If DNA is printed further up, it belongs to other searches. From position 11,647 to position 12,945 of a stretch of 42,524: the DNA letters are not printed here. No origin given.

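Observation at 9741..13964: Four translationally coupled genes: M20 amidohydrolase, two DUF2229-type proteins and an HgdC/BcrA-type ATP-dependent [4Fe-4S] activase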

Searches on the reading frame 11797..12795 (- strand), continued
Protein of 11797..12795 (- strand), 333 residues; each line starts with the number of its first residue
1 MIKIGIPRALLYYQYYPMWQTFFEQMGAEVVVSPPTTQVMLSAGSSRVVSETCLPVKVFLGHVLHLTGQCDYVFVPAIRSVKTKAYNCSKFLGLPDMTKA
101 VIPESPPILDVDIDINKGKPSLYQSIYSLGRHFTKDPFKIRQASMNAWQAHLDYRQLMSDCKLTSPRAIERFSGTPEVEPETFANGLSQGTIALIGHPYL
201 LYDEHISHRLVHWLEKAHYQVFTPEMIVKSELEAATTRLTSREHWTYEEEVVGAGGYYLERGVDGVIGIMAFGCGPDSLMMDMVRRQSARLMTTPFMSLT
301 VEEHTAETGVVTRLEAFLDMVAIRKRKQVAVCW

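Call 39: find_related_loci(query=window:11797-12795:-, collection=genome_contigs, flank=8000)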
Query window:11797-12795:- (333 aa) in genome_contigs; peptide patterns used: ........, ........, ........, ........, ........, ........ (x = any residue, [..] = any of these).
140 stretches matched a pattern; 119 encode a relative of the query (tblastn E <= 1e-3); the best 80 are kept; 80 distinct loci.
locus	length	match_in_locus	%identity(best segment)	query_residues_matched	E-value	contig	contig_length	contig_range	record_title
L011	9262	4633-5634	76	1-332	8e-177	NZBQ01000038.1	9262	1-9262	MAG: Dehalococcoidales bacterium isolate ARS1330 MHASMcontig_623522, whole genome shotgun sequence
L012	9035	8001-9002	75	1-332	9e-176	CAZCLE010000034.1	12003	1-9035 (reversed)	MAG TPA_asm: uncultured Dehalococcoidales bacterium isolate binchicken_co332_61 genome assembly, contig: NODE_1306_lengt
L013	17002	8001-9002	75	1-332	6e-175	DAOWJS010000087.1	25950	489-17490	MAG TPA_asm: Dehalococcoidales bacterium isolate CSMAG_2075 CSMAG_2075_k141_2222757_length_25950_cov_70.2528, whole geno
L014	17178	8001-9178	74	1-332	3e-174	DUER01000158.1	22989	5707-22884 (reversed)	MAG TPA_asm: Dehalococcoidia bacterium isolate S120 Contig158, whole genome shotgun sequence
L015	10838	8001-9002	74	1-332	8e-172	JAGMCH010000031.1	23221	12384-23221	MAG: Dehalococcoidales bacterium isolate RS_16_7 ZL425.bin.7.fa_31, whole genome shotgun sequence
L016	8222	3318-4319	72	1-332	2e-171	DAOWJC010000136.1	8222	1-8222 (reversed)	MAG TPA_asm: Dehalococcoidia bacterium isolate CSMAG_2059 CSMAG_2059_k141_79381_length_8222_cov_71.2455, whole genome sh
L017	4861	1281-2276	73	1-332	4e-175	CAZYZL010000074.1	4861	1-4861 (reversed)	MAG TPA_asm: uncultured Dehalococcoidales bacterium isolate SRP098346_co1_430 genome assembly, contig: NODE_26468_length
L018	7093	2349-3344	72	1-332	6e-172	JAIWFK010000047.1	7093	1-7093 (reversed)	MAG: Calditrichales bacterium isolate JL_RS_05_24 NODE_4002_length_7093_cov_0.929228, whole genome shotgun sequence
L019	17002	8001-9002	72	1-332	2e-170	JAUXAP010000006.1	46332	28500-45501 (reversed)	MAG: Dehalococcoidia bacterium isolate CSMAG_2765 CSMAG_2765_k141_179608_length_46332_cov_15.6454, whole genome shotgun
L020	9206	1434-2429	71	1-332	8e-170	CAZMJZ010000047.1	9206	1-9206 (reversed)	MAG TPA_asm: uncultured Dehalococcoidales bacterium isolate binchicken_co34_217 genome assembly, contig: NODE_13245_leng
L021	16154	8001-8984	72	1-332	5e-169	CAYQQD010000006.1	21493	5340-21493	MAG TPA_asm: uncultured Dehalococcoidales bacterium isolate binchicken_co10_181 genome assembly, contig: NODE_1142_lengt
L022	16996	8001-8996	71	1-332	5e-169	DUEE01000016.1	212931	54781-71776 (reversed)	MAG TPA_asm: Dehalococcoidia bacterium isolate A509 Contig16, whole genome shotgun sequence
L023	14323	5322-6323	74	1-332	5e-169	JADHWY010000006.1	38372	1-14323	MAG: Dehalococcoidales bacterium isolate BS750m-G39 BS-750m-C1037, whole genome shotgun sequence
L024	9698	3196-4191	70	1-332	6e-169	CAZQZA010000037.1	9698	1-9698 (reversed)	MAG TPA_asm: uncultured Dehalococcoidales bacterium isolate SRP068000_co1_122 genome assembly, contig: NODE_13617_length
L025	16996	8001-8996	71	1-332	9e-169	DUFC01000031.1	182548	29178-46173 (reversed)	MAG TPA_asm: Dehalococcoidia bacterium isolate W498 Contig31, whole genome shotgun sequence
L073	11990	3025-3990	64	1-329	1e-141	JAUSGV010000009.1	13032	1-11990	MAG: Dehalococcoidales bacterium isolate E14_metabat.bin.152 E14_k141_1169550, whole genome shotgun sequence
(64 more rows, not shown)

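Call 51: get_annotated_region(hit=H6, flank=4000)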
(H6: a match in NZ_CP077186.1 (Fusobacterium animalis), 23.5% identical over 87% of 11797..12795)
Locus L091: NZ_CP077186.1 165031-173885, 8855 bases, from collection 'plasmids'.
description: Fusobacterium animalis strain SB029 plasmid pSB029A, complete sequence
organism: Fusobacterium animalis (NCBI taxid 76859)
taxonomy: Bacteria; Fusobacteriota; Fusobacteriia; Fusobacteriales; Fusobacteriaceae; Fusobacterium; Fusobacterium animalis
host: -; source: Homo sapiens,resected colorectal tumor; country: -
typing (MOB-suite, as given by PLSDB): non-mobilizable
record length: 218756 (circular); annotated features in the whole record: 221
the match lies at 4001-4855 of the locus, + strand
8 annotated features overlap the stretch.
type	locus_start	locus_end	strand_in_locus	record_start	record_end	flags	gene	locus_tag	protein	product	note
CDS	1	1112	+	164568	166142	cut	-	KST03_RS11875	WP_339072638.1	ABC transporter permease subunit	GO:0055085 - transmembrane transport [Evidence IEA]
CDS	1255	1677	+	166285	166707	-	-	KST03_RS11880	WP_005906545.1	pyridoxamine 5'-phosphate oxidase family protein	-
CDS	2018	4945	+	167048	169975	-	-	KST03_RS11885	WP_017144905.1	acyl-CoA dehydratase activase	-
CDS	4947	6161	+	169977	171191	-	-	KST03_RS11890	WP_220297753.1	2-hydroxyacyl-CoA dehydratase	-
CDS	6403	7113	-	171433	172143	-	-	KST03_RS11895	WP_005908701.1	hypothetical protein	-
CDS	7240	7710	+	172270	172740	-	-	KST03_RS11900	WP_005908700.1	toxin-antitoxin system YwqK family antitoxin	-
CDS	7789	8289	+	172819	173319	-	-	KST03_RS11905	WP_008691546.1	hypothetical protein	-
CDS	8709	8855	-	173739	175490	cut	-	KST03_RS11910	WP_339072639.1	ABC transporter ATP-binding protein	-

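Call 52: get_annotated_region(hit=H3, flank=4000)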
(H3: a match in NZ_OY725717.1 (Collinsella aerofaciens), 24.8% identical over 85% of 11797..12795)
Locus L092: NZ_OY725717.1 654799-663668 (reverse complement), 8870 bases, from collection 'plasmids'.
description: Collinsella aerofaciens strain Collinsella aerofaciens TSDC17.2-1.1 plasmid 6, complete sequence
organism: Collinsella aerofaciens (NCBI taxid 74426)
taxonomy: Bacteria; Actinomycetota; Coriobacteriia; Coriobacteriales; Coriobacteriaceae; Collinsella; Collinsella aerofaciens
host: -; source: -; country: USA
typing (MOB-suite, as given by PLSDB): non-mobilizable
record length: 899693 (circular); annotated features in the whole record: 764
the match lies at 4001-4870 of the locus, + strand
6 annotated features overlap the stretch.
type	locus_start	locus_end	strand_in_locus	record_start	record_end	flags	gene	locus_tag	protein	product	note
CDS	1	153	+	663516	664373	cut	-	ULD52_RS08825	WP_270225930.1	HAD family hydrolase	-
CDS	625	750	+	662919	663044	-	-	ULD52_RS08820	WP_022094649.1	hypothetical protein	-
CDS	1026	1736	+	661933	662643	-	-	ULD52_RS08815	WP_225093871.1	TetR-like C-terminal domain-containing protein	-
CDS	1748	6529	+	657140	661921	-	-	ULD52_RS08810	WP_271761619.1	2-hydroxyacyl-CoA dehydratase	-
CDS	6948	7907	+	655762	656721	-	-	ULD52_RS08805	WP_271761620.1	3-hydroxyacyl-CoA dehydrogenase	GO:0006631 - fatty acid metabolic process [Evidence IEA]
CDS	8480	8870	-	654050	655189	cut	-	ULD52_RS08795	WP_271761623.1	DUF389 domain-containing protein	-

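Call 53: get_annotated_region(hit=H9, flank=4000)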
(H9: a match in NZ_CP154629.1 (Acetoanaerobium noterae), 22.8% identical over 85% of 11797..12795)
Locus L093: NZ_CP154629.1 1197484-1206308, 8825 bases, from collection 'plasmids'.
description: Acetoanaerobium noterae strain DSL2 plasmid pTPELB2, complete sequence
organism: Acetoanaerobium noterae (NCBI taxid 745369)
taxonomy: Bacteria; Bacillota; Clostridia; Peptostreptococcales; Filifactoraceae; Acetoanaerobium; Acetoanaerobium noterae
host: -; source: cell culture,Sludge of a digestion tower of a wastewater treatment plant; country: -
typing (MOB-suite, as given by PLSDB): non-mobilizable
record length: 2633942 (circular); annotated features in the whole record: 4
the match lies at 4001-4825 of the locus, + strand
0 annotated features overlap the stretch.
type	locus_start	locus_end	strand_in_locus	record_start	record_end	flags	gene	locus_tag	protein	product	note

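Call 58: predict_structure(alignment_id=A3)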
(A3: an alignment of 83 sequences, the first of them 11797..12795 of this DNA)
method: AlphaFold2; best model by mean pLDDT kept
length: 333 residues; sequences in the alignment: 83
mean_pLDDT: 90.2   pTM: 0.88
mean pLDDT of the five models: 90.2, 89.6, 89.1, 88.5, 87.8
residues with pLDDT >= 90: 243; 70-90: 70; 50-70: 17; < 50: 3
segments of 3 or more residues with pLDDT < 50: none
pLDDT, mean of each block of 10 residues (from residue 1): 95 95 98 97 95 93 97 95 83 93 96 93 96 97 98 95 93 69 65 94 94 93 93 81 68 92 93 85 91 93 88 94 85 61
secondary structure, 60 per line:
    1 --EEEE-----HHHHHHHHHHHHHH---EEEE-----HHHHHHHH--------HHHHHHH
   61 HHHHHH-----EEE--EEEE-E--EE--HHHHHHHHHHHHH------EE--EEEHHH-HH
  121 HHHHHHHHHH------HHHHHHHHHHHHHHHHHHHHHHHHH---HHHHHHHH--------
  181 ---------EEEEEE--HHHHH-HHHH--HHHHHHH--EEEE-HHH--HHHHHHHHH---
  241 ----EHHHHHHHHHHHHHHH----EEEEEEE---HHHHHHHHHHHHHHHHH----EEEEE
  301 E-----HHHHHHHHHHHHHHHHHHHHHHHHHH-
elements in order: E3-6 H12-25 E29-32 H38-45 H54-66 E72-74 E77-80 H89-101 E112-114 H119-130 H137-161 H165-172 E190-195 H198-202 H204-207 H210-216 E219-222 H229-237 H246-260 E265-271 H275-291 E296-301 H307-332

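Call 62: fold_search(model_id=the predicted structure, library=pdb)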
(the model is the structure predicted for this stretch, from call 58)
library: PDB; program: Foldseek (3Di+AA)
matches with E <= 10: 1004; with E <= 0.001: 17
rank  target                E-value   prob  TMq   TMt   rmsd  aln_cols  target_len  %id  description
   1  3o3m_B                8.3e-09  1.00  0.57  0.52   7.3       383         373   14  (R)-2-Hydroxyisocaproyl-CoA Dehydratase (released 2011-03-16)
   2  3o3m_C                1.6e-08  1.00  0.52  0.45   9.1       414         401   12  (R)-2-Hydroxyisocaproyl-CoA Dehydratase (released 2011-03-16)
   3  3o3o_A                3.9e-08  1.00  0.50  0.43   9.6       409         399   12  (R)-2-hydroxyisocaproyl-CoA dehydratase in complex with (R)-2-hydroxyisocaproate (released 2011-03-16)
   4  7yyl_A                5.2e-08  1.00  0.53  0.44   9.3       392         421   14  nucleotide-free DCCP:DCCP-R complex (released 2022-12-28)
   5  3o3m_A                5.2e-08  1.00  0.52  0.45   8.6       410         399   12  (R)-2-Hydroxyisocaproyl-CoA Dehydratase (released 2011-03-16)
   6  7yyl_D                8.8e-08  1.00  0.46  0.38  10.9       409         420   14  nucleotide-free DCCP:DCCP-R complex (released 2022-12-28)
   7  7yyl_B                1.2e-07  1.00  0.55  0.45   8.2       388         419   15  nucleotide-free DCCP:DCCP-R complex (released 2022-12-28)
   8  6eno                  1.6e-07  1.00  0.51  0.42  10.4       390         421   15  Double cubane cluster oxidoreductase (released 2018-03-14)
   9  7yzm_A                4.6e-07  1.00  0.52  0.43   9.9       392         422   15  MgADPNP-bound DCCP:DCCP-R complex (released 2022-12-28)
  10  9g87_B                4.9e-07  1.00  0.55  0.49   7.5       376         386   14  3-methylbenzoyl-CoA reductase from Thauera chlorobenzoica (subunits MbdON ) (released 2026-02-04)
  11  9g87_A                1.6e-06  1.00  0.42  0.33  12.3       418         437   12  3-methylbenzoyl-CoA reductase from Thauera chlorobenzoica (subunits MbdON ) (released 2026-02-04)
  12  9gai_B                1.8e-06  1.00  0.50  0.45  11.1       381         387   14  3-methylbenzoyl-CoA reductase from Thauera chlorobenzoica (MbdONPQ) (released 2026-02-18)
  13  8s02_A                2.1e-06  1.00  0.50  0.41  10.4       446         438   11  BzdNO-benzoyl-CoA complex (released 2025-03-05)
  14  8s02_B                3.9e-06  1.00  0.56  0.51   6.9       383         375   11  BzdNO-benzoyl-CoA complex (released 2025-03-05)
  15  8s02_C                1.3e-05  1.00  0.46  0.38  11.2       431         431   10  BzdNO-benzoyl-CoA complex (released 2025-03-05)
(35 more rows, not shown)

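Call 68: search_solved_structures(query=A3, max_evalue=10, show_alignments=3)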
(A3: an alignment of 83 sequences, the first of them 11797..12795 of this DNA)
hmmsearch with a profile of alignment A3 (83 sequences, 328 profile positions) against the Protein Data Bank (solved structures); distinct sequences matched with E-value up to 10: 9.
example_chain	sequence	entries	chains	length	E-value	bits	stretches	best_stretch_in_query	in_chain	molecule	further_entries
7yyl_C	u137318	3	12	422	5e-05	26.2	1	255-321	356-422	Dehydratase family protein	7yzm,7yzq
6eno_A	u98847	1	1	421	0.00013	24.8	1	255-320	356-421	Dehydratase family protein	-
3o3m_B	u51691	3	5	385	0.055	16.2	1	257-322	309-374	beta subunit 2-hydroxyacyl-CoA dehydratase | beta-subunit 2-hydroxyacyl-CoA dehydratase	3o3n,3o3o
3n8u_A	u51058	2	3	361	0.24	14.1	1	107-201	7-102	imelysin peptidase | Imelysin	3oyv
3pin_A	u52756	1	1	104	0.4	13.4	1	265-304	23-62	Thioredoxin-2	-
4dss_B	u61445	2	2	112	0.44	13.3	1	265-304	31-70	Thioredoxin-2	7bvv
2f6u_A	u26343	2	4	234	0.97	12.1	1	48-114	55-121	(S)-3-O-Geranylgeranylglyceryl Phosphate Synthase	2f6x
8ruw_B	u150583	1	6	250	1.1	12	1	48-114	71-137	Geranylgeranylglyceryl phosphate synthase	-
2hsy_A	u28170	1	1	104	1.3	11.7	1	265-304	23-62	Thioredoxin II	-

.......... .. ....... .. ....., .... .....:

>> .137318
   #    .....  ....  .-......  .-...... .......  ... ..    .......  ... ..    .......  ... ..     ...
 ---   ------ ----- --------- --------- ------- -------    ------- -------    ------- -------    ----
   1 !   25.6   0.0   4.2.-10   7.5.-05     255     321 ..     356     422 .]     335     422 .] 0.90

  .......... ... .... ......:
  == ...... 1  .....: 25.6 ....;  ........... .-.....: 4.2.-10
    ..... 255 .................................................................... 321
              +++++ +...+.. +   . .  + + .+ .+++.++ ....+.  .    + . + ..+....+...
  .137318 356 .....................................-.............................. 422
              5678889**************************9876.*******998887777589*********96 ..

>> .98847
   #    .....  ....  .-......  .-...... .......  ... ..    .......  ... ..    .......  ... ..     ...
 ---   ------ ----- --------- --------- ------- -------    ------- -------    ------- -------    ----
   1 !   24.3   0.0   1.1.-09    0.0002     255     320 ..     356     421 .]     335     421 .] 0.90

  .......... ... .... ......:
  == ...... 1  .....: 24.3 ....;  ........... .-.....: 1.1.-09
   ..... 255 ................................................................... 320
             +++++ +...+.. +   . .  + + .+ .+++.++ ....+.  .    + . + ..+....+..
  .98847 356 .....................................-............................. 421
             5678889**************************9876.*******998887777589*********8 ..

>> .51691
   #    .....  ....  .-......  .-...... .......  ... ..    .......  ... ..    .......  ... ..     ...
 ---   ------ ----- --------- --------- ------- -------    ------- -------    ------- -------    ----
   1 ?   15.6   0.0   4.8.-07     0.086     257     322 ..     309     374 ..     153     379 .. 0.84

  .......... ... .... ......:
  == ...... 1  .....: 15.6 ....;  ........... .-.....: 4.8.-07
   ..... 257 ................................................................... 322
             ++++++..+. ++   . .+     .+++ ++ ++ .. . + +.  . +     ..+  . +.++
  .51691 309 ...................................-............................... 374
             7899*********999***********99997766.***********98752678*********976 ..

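Call 76: find_encoding_contigs(protein=P0288, flank=6000, max_places=1)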
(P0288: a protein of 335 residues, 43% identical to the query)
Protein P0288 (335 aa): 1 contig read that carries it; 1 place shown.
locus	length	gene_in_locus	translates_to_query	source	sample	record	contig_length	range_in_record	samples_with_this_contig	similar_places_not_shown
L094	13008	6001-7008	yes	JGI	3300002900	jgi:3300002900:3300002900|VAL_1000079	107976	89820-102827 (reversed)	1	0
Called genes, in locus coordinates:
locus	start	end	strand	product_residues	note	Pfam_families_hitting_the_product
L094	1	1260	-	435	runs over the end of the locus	PF00890:FAD_binding_2 (weak), PF01134:GIDA (weak), PF01266:DAO, PF01494:FAD_binding_3 (weak), PF01946:Thi4 (weak), PF03486:HI0933_like (weak), PF07992:Pyr_redox_2 (weak), PF12831:FAD_oxidored, +2 more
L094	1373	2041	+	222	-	PF14097:SpoVAE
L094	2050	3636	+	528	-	PF03323:GerA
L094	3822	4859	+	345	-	PF04371:PAD_porph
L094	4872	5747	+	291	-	PF00795:CN_hydrolase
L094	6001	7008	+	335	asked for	PF09989:DUF2229, PF06050:HGD-D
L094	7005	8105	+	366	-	PF09989:DUF2229 (weak)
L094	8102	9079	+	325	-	PF01869:BcrAD_BadFG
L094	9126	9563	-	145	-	PF06738:ThrE, PF12821:ThrE_2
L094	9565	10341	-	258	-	PF06738:ThrE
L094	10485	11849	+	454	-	PF00291:PALP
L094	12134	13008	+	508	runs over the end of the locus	PF00278:Orn_DAP_Arg_deC, PF02784:Orn_Arg_deC_N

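Call 77: find_encoding_contigs(protein=P0303, flank=6000, max_places=1)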
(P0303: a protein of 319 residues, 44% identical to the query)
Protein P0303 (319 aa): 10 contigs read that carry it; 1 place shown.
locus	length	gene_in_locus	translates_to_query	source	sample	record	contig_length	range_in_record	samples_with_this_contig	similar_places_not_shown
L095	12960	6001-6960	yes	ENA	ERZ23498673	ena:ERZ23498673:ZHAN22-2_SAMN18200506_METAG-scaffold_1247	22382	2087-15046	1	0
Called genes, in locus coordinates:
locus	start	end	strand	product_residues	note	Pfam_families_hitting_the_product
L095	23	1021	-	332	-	PF01087:GalP_UDP_transf, PF16268:DUF4921, PF16285:DUF4931_N, PF02744:GalP_UDP_tr_C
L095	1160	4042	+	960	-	-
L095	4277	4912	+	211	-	PF01618:MotA_ExbB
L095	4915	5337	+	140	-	PF02472:ExbD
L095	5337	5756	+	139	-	-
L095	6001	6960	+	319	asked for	PF09989:DUF2229, PF06050:HGD-D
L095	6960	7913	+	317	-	PF01869:BcrAD_BadFG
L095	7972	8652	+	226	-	PF02080:TrkA_C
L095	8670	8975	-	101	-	PF01063:Aminotran_4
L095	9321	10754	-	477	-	PF04715:, PF00425:Chorismate_bind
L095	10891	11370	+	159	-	PF00694:Aconitase_C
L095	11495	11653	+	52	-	-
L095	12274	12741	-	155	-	PF03473:MOSC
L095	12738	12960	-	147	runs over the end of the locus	PF01967:MoaC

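Call 78: find_encoding_contigs(protein=P0329, flank=6000, max_places=1)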
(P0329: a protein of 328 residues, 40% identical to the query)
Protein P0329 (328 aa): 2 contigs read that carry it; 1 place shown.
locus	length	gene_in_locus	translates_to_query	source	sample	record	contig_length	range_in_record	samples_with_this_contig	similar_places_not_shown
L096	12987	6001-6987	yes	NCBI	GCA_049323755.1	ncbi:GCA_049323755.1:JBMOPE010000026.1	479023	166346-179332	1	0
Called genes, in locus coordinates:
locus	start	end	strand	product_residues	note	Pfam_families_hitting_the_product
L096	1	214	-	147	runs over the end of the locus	PF01584:CheW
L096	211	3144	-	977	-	PF01627:Hpt, PF02895:H-kinase_dim, PF02518:HATPase_c, PF01584:CheW, PF00072:Response_reg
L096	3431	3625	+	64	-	PF07311:Dodecin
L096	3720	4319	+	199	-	PF14097:SpoVAE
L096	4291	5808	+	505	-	PF03323:GerA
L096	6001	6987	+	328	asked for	PF09989:DUF2229, PF06050:HGD-D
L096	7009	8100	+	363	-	PF09989:DUF2229 (weak)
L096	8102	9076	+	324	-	PF01869:BcrAD_BadFG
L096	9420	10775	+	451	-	PF00291:PALP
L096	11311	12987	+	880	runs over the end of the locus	PF01368:DHH, PF00571:CBS, PF01743:PolyA_pol, PF12627:PolyA_pol_RNAbd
